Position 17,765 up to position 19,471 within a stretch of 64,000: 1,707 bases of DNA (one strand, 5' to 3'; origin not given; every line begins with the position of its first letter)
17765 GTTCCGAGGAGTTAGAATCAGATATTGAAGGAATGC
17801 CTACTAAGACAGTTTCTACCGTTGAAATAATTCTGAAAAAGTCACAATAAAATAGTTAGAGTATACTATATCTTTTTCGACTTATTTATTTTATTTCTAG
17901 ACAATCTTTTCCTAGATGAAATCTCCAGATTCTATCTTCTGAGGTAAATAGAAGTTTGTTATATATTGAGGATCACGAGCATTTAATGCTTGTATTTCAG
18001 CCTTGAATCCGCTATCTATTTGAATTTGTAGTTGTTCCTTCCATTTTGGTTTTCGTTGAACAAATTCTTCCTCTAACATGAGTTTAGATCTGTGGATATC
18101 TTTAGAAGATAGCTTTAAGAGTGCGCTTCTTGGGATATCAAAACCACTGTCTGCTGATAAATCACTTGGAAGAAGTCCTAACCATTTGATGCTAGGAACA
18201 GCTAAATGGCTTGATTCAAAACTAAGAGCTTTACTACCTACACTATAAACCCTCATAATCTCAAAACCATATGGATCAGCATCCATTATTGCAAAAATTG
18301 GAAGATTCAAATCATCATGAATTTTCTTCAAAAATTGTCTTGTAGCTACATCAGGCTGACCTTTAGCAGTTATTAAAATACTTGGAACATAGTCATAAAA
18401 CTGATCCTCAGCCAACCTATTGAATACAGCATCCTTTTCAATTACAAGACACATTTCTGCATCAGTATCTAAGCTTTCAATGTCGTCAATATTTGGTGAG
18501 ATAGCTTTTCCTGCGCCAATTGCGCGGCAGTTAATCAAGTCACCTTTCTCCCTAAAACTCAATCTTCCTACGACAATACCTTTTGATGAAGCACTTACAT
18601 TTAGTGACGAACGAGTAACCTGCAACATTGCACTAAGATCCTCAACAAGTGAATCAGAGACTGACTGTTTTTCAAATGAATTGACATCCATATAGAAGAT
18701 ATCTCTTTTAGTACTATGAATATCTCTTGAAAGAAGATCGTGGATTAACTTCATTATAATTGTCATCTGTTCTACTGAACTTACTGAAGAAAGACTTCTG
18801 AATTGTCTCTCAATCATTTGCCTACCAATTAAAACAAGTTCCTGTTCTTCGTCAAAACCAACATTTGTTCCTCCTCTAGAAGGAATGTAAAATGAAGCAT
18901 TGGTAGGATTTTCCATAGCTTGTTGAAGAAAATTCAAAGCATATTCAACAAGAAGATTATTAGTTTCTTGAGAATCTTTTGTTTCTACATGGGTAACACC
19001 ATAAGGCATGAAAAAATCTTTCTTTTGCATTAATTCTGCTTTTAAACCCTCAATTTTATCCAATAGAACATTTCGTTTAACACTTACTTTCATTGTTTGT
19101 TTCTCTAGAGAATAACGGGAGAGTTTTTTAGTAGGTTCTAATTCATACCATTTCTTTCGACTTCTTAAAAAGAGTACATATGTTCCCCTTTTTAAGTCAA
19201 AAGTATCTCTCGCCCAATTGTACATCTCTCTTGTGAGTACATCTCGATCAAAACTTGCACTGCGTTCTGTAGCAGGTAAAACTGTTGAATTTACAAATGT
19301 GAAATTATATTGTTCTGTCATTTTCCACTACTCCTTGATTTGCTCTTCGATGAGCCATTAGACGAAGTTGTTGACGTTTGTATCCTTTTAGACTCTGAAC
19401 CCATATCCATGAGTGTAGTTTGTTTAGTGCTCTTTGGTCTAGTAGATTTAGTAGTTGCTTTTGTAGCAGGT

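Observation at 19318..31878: Giant topoisomerase VI: Top6B fused to about 50 HhH-like modules (4186 aa)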

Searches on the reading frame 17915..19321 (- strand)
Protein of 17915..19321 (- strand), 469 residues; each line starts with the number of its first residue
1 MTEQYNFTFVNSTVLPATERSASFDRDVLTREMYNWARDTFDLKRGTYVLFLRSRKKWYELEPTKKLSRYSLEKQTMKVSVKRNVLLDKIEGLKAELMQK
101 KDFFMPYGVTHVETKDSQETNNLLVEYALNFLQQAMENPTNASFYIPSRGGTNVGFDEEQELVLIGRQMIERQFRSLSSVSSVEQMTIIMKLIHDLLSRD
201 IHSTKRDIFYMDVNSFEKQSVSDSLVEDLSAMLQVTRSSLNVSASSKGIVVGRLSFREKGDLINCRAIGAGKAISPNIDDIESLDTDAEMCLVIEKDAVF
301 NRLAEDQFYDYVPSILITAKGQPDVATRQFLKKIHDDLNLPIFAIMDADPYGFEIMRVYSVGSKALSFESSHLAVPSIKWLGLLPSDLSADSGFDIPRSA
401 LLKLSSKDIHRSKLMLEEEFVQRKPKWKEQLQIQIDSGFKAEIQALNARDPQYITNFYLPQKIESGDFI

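Call 6: search_protein_families(library=pfam, proteins=[window:17915-19321:-], max_evalue=1)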
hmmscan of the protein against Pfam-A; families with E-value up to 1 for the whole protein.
window:17915-19321:- (469 aa): 2 families
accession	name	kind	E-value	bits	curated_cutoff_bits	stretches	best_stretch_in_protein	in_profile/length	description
PF21180.3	TOP6A-Spo11_Toprim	-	4e-58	196.6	24.1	1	290-463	1-170/170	Topoisomerase 6 subunit A/Spo11, Toprim domain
PF04406.19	TP6A_N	-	3.1e-22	78.6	26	1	183-242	3-62/62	Type IIB DNA topoisomerase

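Call 86: search_protein_families(library=ncbifam, proteins=[window:17915-19321:-], max_evalue=0.01)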
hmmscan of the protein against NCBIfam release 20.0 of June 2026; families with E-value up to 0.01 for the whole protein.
window:17915-19321:- (469 aa): 6 families
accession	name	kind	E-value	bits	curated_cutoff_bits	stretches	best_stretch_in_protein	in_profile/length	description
NF003333.0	PRK04342.1-2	equivalog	2.2e-76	257.1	465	1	115-469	6-366/367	DNA topoisomerase IV subunit A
NF003336.0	PRK04342.1-5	equivalog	5.6e-74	249.2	531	1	110-469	6-385/386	DNA topoisomerase IV subunit A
NF003335.0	PRK04342.1-4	equivalog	2.8e-57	194.3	424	1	126-466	23-370/373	DNA topoisomerase VI subunit A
NF003332.0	PRK04342.1-1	equivalog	1.1e-53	182.6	538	1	114-464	5-358/363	DNA topoisomerase IV subunit A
NF003334.0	PRK04342.1-3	equivalog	4.6e-48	164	658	1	141-465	28-350/354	DNA topoisomerase IV subunit A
NF003337.0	PRK04342.1-6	equivalog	5.1e-45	154.1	675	1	114-465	9-364/370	DNA topoisomerase IV subunit A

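Call 90: search_solved_structures(query=window:17915-19321:-, show_alignments=2)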
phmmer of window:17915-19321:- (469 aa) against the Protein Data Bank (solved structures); distinct sequences matched with E-value up to 0.001: 5.
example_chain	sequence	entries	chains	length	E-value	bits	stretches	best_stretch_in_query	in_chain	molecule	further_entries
2zbk_A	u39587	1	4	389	1.7e-56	194.9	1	112-469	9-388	Type II DNA topoisomerase VI subunit A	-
1d3y_A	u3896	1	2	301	1.1e-41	146.2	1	184-465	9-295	DNA TOPOISOMERASE VI A SUBUNIT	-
2q2e_A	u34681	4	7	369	6.4e-38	133.7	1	124-464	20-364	Type II DNA topoisomerase VI subunit A | Type 2 DNA topoisomerase 6 subunit A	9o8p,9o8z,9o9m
9o0g_A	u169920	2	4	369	1.7e-37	132.3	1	124-464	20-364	Type 2 DNA topoisomerase 6 subunit A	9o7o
8urq_A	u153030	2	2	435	9.4e-13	50.8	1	186-362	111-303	Meiosis-specific protein SPO11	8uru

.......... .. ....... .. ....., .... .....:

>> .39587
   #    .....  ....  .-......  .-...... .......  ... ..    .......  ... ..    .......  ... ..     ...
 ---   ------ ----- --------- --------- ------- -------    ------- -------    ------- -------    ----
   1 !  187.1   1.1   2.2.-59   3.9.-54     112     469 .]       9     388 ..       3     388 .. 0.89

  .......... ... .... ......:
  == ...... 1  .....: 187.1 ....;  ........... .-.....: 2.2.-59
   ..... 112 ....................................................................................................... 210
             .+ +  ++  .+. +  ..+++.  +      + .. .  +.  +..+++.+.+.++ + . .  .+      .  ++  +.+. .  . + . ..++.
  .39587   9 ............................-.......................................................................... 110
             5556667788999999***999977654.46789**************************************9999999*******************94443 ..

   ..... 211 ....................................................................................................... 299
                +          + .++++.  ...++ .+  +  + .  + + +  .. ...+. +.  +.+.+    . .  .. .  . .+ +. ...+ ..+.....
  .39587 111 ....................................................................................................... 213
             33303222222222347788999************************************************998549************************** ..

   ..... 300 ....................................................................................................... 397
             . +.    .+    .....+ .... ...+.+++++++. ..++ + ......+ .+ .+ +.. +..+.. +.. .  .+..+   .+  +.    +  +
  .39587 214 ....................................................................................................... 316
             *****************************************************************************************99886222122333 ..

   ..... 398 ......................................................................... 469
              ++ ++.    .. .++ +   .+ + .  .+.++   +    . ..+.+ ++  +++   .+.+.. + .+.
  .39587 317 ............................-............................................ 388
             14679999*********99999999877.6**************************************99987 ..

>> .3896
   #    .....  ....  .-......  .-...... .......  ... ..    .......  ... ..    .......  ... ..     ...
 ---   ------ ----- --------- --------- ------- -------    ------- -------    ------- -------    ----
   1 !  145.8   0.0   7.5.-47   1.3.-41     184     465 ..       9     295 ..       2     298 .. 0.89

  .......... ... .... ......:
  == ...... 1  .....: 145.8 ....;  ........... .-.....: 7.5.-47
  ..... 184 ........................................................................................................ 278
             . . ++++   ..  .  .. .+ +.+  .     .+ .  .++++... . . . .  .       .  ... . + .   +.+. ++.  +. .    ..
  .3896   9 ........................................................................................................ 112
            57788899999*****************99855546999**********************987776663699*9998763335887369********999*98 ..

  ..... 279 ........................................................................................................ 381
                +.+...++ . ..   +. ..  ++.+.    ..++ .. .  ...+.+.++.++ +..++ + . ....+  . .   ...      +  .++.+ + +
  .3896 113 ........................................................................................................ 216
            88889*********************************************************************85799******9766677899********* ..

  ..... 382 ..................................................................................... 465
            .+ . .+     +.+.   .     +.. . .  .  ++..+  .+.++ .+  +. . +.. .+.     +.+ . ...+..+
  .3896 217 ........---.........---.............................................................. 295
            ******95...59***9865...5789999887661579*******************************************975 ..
